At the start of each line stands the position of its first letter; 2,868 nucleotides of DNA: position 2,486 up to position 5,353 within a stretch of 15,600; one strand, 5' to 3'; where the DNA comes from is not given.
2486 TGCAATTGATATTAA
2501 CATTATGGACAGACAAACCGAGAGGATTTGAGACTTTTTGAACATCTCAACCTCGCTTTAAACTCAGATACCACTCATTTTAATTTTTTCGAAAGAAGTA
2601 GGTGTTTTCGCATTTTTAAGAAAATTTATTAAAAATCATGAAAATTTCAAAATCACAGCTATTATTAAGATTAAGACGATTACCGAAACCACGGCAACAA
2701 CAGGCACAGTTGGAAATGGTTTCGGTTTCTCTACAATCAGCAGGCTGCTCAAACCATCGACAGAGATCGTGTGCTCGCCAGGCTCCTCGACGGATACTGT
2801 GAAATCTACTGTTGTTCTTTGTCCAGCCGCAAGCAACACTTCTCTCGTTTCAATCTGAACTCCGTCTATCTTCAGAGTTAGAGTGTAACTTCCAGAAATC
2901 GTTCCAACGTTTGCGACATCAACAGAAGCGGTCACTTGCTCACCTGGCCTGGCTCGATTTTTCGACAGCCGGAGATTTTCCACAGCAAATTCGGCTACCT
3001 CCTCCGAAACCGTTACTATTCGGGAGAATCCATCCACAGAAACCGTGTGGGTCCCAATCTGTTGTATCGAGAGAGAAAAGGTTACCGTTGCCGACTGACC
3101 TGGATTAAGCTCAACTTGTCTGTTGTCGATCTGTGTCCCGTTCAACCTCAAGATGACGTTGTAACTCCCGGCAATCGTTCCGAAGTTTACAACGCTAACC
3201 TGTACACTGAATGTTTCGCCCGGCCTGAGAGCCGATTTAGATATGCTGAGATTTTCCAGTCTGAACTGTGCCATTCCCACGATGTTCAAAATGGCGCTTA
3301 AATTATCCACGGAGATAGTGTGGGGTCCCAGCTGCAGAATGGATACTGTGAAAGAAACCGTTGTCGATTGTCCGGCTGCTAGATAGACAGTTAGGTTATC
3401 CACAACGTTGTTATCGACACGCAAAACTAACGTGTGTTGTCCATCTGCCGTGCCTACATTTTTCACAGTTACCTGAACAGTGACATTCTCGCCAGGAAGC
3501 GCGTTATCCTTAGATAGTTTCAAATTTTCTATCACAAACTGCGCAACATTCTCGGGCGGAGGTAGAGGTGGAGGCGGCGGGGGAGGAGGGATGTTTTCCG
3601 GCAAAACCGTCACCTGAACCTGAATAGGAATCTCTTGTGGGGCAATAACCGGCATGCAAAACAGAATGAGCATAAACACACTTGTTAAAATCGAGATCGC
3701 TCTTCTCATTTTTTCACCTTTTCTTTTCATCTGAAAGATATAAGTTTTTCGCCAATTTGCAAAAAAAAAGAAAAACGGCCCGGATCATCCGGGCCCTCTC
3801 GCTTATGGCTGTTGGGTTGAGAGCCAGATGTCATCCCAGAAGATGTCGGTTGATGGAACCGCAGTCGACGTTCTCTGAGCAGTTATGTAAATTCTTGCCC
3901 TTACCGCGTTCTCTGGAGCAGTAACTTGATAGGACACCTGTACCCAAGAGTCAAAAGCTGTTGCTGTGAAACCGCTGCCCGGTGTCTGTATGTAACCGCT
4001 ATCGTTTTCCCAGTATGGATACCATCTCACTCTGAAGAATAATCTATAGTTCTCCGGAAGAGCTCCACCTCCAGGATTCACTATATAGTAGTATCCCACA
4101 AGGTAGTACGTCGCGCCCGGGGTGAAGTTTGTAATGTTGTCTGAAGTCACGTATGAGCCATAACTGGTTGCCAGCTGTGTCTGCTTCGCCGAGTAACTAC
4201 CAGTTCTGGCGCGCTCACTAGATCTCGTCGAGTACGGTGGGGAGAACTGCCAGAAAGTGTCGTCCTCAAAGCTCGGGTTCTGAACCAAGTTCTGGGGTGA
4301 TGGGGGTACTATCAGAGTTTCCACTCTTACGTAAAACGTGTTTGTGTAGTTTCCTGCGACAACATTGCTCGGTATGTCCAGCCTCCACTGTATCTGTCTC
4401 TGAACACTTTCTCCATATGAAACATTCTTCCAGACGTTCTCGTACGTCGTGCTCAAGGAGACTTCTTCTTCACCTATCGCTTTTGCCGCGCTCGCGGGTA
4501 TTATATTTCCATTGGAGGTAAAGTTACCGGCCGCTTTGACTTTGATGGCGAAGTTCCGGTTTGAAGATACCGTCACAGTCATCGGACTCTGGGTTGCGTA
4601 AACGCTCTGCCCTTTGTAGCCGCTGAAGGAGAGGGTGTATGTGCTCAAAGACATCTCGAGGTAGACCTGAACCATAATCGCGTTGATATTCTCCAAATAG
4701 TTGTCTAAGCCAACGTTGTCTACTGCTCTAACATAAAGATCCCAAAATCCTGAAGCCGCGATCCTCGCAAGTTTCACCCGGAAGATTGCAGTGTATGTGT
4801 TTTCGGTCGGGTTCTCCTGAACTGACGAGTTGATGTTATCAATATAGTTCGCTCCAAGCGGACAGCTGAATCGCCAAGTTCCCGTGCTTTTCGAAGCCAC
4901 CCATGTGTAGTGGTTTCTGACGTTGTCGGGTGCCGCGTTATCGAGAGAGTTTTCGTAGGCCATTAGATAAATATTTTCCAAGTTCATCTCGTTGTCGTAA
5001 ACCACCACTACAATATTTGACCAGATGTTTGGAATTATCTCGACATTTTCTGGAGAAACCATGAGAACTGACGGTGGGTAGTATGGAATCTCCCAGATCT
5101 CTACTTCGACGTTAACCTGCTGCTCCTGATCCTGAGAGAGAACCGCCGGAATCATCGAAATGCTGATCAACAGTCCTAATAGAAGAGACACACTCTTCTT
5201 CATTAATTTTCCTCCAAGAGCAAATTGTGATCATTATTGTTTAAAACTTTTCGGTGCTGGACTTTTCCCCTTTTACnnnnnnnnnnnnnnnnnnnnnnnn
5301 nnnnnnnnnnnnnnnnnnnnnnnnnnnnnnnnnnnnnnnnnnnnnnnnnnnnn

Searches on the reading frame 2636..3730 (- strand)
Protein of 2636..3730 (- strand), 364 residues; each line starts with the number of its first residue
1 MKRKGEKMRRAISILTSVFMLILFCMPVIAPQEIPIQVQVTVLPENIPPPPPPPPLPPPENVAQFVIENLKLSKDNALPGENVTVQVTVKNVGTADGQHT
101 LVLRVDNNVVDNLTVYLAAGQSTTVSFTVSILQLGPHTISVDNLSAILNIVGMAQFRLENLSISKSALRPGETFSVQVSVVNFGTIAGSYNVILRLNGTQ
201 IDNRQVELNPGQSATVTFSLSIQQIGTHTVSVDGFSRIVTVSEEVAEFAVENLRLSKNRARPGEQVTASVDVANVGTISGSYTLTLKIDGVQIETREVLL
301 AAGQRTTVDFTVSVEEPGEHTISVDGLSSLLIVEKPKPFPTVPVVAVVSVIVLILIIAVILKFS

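Call 4: search_protein_families(library=pfam, proteins=[window:2636-3730:-], max_evalue=0.01)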
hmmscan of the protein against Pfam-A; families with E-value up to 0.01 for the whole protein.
window:2636-3730:- (364 aa): 17 families
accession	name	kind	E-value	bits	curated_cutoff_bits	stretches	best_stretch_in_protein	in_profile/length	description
PF07705.17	CARDB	-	9.1e-28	96.9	22.7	3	65-141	4-81/101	CARDB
PF23619.1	Ig_VWA7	-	1.4e-08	35.3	27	0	160-222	4-68/104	VWA7 Ig-like domain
PF14310.12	Fn3-like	-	7.8e-08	32.8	25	0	205-226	26-47/71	Fibronectin type III-like domain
PF22544.2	HYDIN_VesB_CFA65-like_Ig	-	8.6e-08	32.8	25.5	0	168-230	15-80/100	HYDIN/CFA65/VesB-like, Ig-like domain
PF00963.24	Cohesin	-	3.9e-07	30.8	24.1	0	70-95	3-28/139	Cohesin domain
PF10633.15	NPCBM_assoc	-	2.1e-06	28.3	24.4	0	166-196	44-75/78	NPCBM-associated, NEW3 domain of alpha-galactosidase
PF16841.11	CBM60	-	1.4e-05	25.9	28.2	0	272-324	4-53/91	Ca-dependent carbohydrate-binding module xylan-binding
PF13620.12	CarboxypepD_reg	-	5.5e-05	23.9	32.3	0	279-312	47-81/82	Carboxypeptidase regulatory-like domain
PF13954.11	PapC_N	-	6.8e-05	23.3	27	0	185-239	26-81/146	PapC N-terminal domain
PF07703.20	A2M_BRD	-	0.00019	22.2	22.7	0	70-179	3-121/140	Alpha-2-macroglobulin bait region domain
PF22433.2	MtxA_IG-like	-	0.00027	21.2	26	0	281-338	24-76/83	Magnetotaxis protein MtxA, Immunoglobulin-like domain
PF14016.12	DUF4232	-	0.00033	21.3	27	0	79-143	69-122/129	Domain of unknown function (DUF4232)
PF24816.2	Ig_CFAP65__9th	-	0.00038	20.9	24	0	200-232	122-154/170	Cilia- and flagella-associated protein 65-like, Ig-like domain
PF06280.18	fn3_5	-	0.00047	21.3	27.6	0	286-314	52-80/112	Fn3-like domain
PF12690.13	BsuPI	-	0.00078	19.8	22.9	0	205-231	65-93/101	Intracellular proteinase inhibitor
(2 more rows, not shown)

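Call 25: find_encoding_contigs(protein=window:2636-3730:-, flank=10000, max_places=4)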
Protein window:2636-3730:- (364 aa): no gene with exactly this product is on record in the collection.

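Call 26: find_encoding_contigs(protein=window:2636-3709:-, flank=10000, max_places=4)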
Protein window:2636-3709:- (357 aa): 3 contigs read that carry it; 2 places shown.
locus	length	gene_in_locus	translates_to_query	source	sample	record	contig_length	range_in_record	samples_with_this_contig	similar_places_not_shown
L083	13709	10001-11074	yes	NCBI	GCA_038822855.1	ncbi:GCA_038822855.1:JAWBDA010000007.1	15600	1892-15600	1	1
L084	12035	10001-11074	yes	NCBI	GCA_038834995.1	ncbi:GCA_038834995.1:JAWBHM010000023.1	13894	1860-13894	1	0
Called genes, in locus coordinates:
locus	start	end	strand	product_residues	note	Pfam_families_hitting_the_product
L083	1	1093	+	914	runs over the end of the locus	PF17678:Glyco_hydro_92N, PF07971:Glyco_hydro_92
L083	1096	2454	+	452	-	PF01547:SBP_bac_1, PF13416:SBP_bac_8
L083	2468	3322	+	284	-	PF00528:BPD_transp_1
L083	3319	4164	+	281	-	PF00528:BPD_transp_1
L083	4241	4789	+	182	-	PF07385:Lyx_isomer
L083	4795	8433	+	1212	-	PF04041:Glyco_hydro_130, PF00251:Glyco_hydro_32N (faint), PF04616:Glyco_hydro_43 (weak), PF13385:Laminin_G_3, PF07705:CARDB (faint)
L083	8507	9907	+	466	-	-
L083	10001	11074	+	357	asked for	PF07705:CARDB, PF00963:Cohesin (faint), PF23619:Ig_VWA7 (faint), PF24156:DUF7407 (faint), PF10633:NPCBM_assoc (faint), PF14310:Fn3-like (faint), PF16841:CBM60 (faint), PF07705:CARDB, +1 more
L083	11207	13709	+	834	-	PF24517:CBM96, PF06848:Disaggr_repeat (weak), PF13385:Laminin_G_3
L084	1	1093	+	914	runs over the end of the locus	PF17678:Glyco_hydro_92N, PF07971:Glyco_hydro_92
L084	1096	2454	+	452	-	PF01547:SBP_bac_1, PF13416:SBP_bac_8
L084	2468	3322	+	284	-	PF00528:BPD_transp_1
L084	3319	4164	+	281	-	PF00528:BPD_transp_1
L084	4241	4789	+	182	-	PF07385:Lyx_isomer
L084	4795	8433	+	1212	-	PF04041:Glyco_hydro_130, PF00251:Glyco_hydro_32N (faint), PF04616:Glyco_hydro_43 (weak), PF13385:Laminin_G_3, PF07705:CARDB (faint)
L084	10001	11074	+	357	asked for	PF07705:CARDB, PF00963:Cohesin (faint), PF23619:Ig_VWA7 (faint), PF24156:DUF7407 (faint), PF10633:NPCBM_assoc (faint), PF14310:Fn3-like (faint), PF16841:CBM60 (faint), PF07705:CARDB, +1 more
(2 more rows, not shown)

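Call 28: search_protein_families(library=ncbifam, proteins=[window:2636-3730:-], max_evalue=0.001)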
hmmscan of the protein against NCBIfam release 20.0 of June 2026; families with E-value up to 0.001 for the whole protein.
window:2636-3730:- (364 aa): 5 families
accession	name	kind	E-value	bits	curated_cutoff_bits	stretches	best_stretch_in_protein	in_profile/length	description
NF041100.1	betagal_LacZ_Ttogales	equivalog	2.3e-16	58.7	2000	2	160-233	1007-1080/1090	beta-galactosidase LacZ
NF011678.0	PRK15098.1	equivalog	1.1e-06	27.3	666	0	246-291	649-694/765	beta-glucosidase BglX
NF041776.1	xylosidase_Xyl3A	equivalog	6.7e-05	21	1250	0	63-105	731-773/846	xylan 1,4-beta-xylosidase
TIGR04090.1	exp_by_SipW_IV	subfamily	0.00057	19.7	60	0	74-96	49-71/241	BsaA family SipW-dependent biofilm matrix protein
NF033506.0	PACE-CTERM-PROT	exception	0.00094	18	110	0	66-128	366-432/627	putative S-layer protein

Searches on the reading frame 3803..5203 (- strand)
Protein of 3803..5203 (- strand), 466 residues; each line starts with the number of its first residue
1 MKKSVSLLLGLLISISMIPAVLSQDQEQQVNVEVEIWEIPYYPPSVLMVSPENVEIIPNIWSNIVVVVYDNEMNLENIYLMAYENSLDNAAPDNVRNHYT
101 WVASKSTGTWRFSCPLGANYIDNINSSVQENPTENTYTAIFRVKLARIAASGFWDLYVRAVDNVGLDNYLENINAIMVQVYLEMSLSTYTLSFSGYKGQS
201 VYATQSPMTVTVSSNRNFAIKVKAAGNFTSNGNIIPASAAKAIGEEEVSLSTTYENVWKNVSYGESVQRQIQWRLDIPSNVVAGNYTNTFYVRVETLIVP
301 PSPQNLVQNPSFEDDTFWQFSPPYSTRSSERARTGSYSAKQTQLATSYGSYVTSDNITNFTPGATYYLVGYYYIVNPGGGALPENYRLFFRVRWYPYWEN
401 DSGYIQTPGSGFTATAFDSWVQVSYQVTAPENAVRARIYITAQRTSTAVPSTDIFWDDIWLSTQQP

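Call 4: search_protein_families(library=pfam, proteins=[window:3803-5203:-], max_evalue=0.01)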
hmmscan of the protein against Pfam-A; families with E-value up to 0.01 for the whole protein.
window:3803-5203:- (466 aa): 1 family
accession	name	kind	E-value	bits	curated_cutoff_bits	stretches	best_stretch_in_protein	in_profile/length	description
PF02018.23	CBM_4_9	-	0.0068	17.2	25.9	0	304-446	1-135/136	Carbohydrate binding domain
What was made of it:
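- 3803..5203 (-): 466-aa secreted protein (signal peptide, no anchor): tandem Ig-like sandwiches plus a CBM-like C-terminal domain. Possibly the last gene of the unit and a candidate glycan-binding accessory. Weak CBM_4_9 match (call 4).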

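Call 27: find_encoding_contigs(protein=window:3803-5203:-, flank=10000, max_places=6)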
Protein window:3803-5203:- (466 aa): 4 contigs read that carry it; 3 places shown.
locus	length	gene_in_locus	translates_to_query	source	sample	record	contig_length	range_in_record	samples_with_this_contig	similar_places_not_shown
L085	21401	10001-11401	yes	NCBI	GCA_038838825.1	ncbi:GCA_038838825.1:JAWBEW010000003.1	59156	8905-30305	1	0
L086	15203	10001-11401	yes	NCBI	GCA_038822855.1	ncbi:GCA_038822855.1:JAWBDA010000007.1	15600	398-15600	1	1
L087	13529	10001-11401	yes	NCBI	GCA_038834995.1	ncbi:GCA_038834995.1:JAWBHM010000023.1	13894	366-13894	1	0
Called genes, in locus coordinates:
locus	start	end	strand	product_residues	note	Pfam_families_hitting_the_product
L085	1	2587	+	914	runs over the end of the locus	PF17678:Glyco_hydro_92N, PF07971:Glyco_hydro_92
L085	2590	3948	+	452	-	PF01547:SBP_bac_1, PF13416:SBP_bac_8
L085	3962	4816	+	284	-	PF00528:BPD_transp_1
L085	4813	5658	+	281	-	PF00528:BPD_transp_1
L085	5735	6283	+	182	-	PF07385:Lyx_isomer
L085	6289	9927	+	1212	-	PF04041:Glyco_hydro_130, PF00251:Glyco_hydro_32N (faint), PF04616:Glyco_hydro_43 (weak), PF13385:Laminin_G_3, PF07705:CARDB (faint)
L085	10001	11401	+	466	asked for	-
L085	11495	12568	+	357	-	PF07705:CARDB, PF00963:Cohesin (faint), PF23619:Ig_VWA7 (faint), PF24156:DUF7407 (faint), PF10633:NPCBM_assoc (faint), PF14310:Fn3-like (faint), PF16841:CBM60 (faint), PF07705:CARDB, +1 more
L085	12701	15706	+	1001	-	PF24517:CBM96, PF06848:Disaggr_repeat (weak), PF13385:Laminin_G_3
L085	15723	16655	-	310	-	PF02540:NAD_synthase (weak), PF01171:ATP_bind_3, PF06508:QueC (weak), PF00958:GMP_synt_C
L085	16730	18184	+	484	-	PF00478:IMPDH, PF00571:CBS, PF01645:Glu_synthase (faint), PF03060:NMO (weak), PF01070:FMN_dh (weak)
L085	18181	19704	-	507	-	PF02142:MGS, PF01808:AICARFT_IMPCHas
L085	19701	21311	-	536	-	PF06418:CTP_synth_N, PF00117:GATase, PF07722:Peptidase_C26 (weak)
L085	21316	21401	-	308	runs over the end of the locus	PF01180:DHO_dh, PF01207:Dus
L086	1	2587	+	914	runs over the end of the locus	PF17678:Glyco_hydro_92N, PF07971:Glyco_hydro_92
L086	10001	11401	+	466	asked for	-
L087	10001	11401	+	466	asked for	-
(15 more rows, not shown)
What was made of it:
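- The longer sister contig continues into housekeeping genes (call 27).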

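Call 28: search_protein_families(library=ncbifam, proteins=[window:3803-5203:-], max_evalue=0.001)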
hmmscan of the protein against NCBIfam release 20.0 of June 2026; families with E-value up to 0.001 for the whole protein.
window:3803-5203:- (466 aa): 1 family
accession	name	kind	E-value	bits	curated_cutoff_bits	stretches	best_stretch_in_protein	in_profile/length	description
NF033675.1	NTTRR-F1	subfamily_domain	1.4e-05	25.3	70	0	303-343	2-42/155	NTTRR-F1 domain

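Call 51: find_homologous_proteins(query=window:3803-5203:-, max_evalue=0.00001)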
Query window:3803-5203:- (466 aa): 16 proteins with E <= 0.00001 among 6660 candidates.
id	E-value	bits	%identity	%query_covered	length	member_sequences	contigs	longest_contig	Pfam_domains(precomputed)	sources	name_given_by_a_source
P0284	0.0e+0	1037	99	100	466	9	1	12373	-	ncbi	ncbi:MAG: hypothetical protein QXI28_03975 [Candidatus Hadarchaeales archaeon]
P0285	1.5e-195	669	72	91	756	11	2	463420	PF07646.22,PF13964.13,PF24681.2,PF24981.2,PF01344.32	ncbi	ncbi:MAG: hypothetical protein QW623_02290 [Candidatus Hadarchaeales archaeon]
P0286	3.3e-170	585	58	100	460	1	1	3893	-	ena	-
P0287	2.9e-155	536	60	90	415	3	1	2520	-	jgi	jgi:hypothetical protein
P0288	2.2e-109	385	61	63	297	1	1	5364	-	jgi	-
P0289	4.6e-109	383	61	63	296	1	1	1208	-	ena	-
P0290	5.1e-96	340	58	60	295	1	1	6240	-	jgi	jgi:hypothetical protein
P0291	2.4e-92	328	55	63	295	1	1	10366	-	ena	-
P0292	4.0e-92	328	60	55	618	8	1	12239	PF15418.13,PF10102.15,PF10633.16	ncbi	ncbi:MAG: DUF2341 domain-containing protein [Candidatus Hadarchaeales archaeon]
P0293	2.3e-91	325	62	54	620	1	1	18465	PF10102.15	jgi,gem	-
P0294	1.4e-89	319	63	51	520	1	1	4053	-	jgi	jgi:phage baseplate assembly protein gpV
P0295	4.9e-87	311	57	56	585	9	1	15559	-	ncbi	ncbi:MAG: hypothetical protein QW626_04035, partial [Candidatus Hadarchaeales archaeon]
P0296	4.7e-85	304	60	54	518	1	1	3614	-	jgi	-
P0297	1.0e-80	290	57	54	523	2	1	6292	-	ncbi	-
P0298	2.1e-65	240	54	44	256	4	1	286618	PF15418.13,PF10633.16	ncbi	ncbi:MAG: hypothetical protein QW623_01450, partial [Candidatus Hadarchaeales archaeon]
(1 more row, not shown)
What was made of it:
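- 3803..5203 (-): Family of 16 proteins; every named member is from Hadarchaeales (call 51).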

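Call 58: predict_structure(alignment_id=A1)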
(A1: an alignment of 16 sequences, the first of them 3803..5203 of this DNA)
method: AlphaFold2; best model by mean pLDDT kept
length: 466 residues; sequences in the alignment: 16
mean_pLDDT: 71.7   pTM: 0.55
mean pLDDT of the five models: 71.7, 69.6, 65.9, 64.7, 63.2
residues with pLDDT >= 90: 103; 70-90: 190; 50-70: 73; < 50: 100
segments of 3 or more residues with pLDDT < 50: 1-38, 299-354, 448-452
pLDDT, mean of each block of 10 residues (from residue 1): 36 35 36 44 76 79 91 91 78 90 91 95 96 93 94 84 85 75 86 83 87 88 86 85 93 88 91 90 77 70 35 39 38 34 37 55 76 60 69 70 66 69 78 74 56 53 58
secondary structure, 60 per line:
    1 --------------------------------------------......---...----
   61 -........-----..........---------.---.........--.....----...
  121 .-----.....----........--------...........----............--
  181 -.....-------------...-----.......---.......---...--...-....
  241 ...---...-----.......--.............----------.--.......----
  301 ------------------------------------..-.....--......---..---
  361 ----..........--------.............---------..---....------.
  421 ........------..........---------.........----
elements in order: E45-50 E54-56 E62-69 E75-84 E98-106 E109-113 E127-131 E136-143 E152-162 E167-178 E182-186 E200-202 E208-214 E218-224 E228-230 E233-235 E240-243 E247-249 E255-261 E264-276 E290-296 E340-344 E347-352 E365-374 E386-395 E410-413 E420-428 E435-444 E454-462

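Call 61: fold_search(model_id=the predicted structure, library=pdb)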
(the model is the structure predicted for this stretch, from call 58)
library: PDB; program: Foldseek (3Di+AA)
matches with E <= 10: 1966; with E <= 0.001: 62
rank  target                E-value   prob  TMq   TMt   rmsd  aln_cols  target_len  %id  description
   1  2c26                  5.0e-06  1.00  0.17  0.28  25.4       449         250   10  Structural basis for the promiscuous specificity of the carbohydrate- binding modules from the beta-sandwich super famil (released 2005-10-18)
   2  3juy_A                3.3e-05  1.00  0.18  0.32  21.8       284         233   11  Crystal Structure of a 3B3 Variant, a Broadly Neutralizing HIV-1 scFv Antibody (released 2009-12-08)
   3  6ffj_C                7.3e-05  1.00  0.18  0.32  20.6       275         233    8  Anti-tumor antibody 14F7-derived single chain fragment variable (scFv) (released 2018-08-15)
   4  3juy_C                1.0e-04  1.00  0.18  0.32  21.8       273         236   12  Crystal Structure of a 3B3 Variant, a Broadly Neutralizing HIV-1 scFv Antibody (released 2009-12-08)
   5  6lgw_C                1.1e-04  1.00  0.19  0.35  20.0       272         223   10  Structure of Rabies virus glycoprotein in complex with neutralizing antibody 523-11 at acidic pH (released 2020-02-19)
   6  2g2r_B                1.2e-04  1.00  0.20  0.38  17.3       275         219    8  Green-fluorescent antibody 11G10 in complex with its hapten (nitro-stilbene derivative) (released 2006-12-05)
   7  7ua8_I                1.3e-04  1.00  0.19  0.35  20.8       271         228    8  Pfs230 D1 domain in complex with 230AL-20 (released 2023-02-15)
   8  5fhx_H                1.3e-04  1.00  0.22  0.28  24.6       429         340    9  CRYSTAL STRUCTURE OF CODV IN COMPLEX WITH IL4 AT 2.55 Ang. RESOLUTION. (released 2016-03-30)
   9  7ua8_H                1.4e-04  1.00  0.19  0.35  20.6       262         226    9  Pfs230 D1 domain in complex with 230AL-20 (released 2023-02-15)
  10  5jyl_B                1.4e-04  1.00  0.20  0.36  20.2       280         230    8  Human P-cadherin MEC1 with scFv TSP7 bound (released 2016-12-28)
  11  9gei_B                1.5e-04  1.00  0.18  0.34  20.8       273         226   12  Entamoeba histolytica Gal/GalNAc lectin heavy chain residues 808-992 in the presence of monoclonal antibody CP33-H/L-L (released 2026-02-11)
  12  9eza_A                1.7e-04  1.00  0.20  0.37  15.2       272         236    9  Interleukin-31 Receptor D1D2 in complex with Nemolizumab derived scFv (released 2025-07-16)
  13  5kqv_P                1.9e-04  1.00  0.18  0.33  14.9       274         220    7  Insulin receptor ectodomain construct comprising domains L1,CR,L2, FnIII-1 and alphaCT peptide in complex with bovine  (released 2017-07-19)
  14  9eza_C                2.2e-04  1.00  0.20  0.37  14.9       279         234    9  Interleukin-31 Receptor D1D2 in complex with Nemolizumab derived scFv (released 2025-07-16)
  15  4h0g                  2.2e-04  1.00  0.19  0.33  21.2       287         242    9  Crystal structure of mimicry-recognizing native 2D10 scFv (released 2013-06-19)
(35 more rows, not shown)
